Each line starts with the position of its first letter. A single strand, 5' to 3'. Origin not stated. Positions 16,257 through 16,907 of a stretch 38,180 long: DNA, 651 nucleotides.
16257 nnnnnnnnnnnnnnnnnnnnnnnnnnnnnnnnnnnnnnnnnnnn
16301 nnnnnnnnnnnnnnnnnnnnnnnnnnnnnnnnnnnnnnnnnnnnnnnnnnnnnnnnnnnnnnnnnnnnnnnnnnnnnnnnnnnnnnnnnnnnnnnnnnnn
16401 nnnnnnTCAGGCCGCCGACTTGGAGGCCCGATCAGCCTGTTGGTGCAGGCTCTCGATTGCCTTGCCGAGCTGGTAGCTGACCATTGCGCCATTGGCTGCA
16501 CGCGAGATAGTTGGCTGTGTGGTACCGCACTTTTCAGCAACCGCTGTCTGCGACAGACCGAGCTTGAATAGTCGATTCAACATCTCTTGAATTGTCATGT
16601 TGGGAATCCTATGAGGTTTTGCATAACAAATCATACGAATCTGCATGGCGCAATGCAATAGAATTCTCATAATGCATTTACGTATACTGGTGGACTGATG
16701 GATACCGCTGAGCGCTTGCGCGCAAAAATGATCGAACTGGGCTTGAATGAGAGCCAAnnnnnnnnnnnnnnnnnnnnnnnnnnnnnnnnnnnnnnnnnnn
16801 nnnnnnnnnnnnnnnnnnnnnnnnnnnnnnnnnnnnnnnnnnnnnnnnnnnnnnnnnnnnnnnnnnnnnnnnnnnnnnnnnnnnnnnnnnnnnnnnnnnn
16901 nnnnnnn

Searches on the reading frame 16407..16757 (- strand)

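Call 29: search_protein_families(library=ncbifam, proteins=[window:16407-16757:-], max_evalue=1)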
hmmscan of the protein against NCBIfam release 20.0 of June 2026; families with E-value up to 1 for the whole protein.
window:16407-16757:- (116 aa): 2 families
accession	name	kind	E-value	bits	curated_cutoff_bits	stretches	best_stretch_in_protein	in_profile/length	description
TIGR02607.1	antidote_HigA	equivalog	0.12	12.2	47.7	1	63-90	16-43/81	HigA family addiction module antitoxin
TIGR03070.1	couple_hipB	subfamily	0.14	12.1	71.65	1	65-90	13-38/58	type II toxin-antitoxin system Y4mF family antitoxin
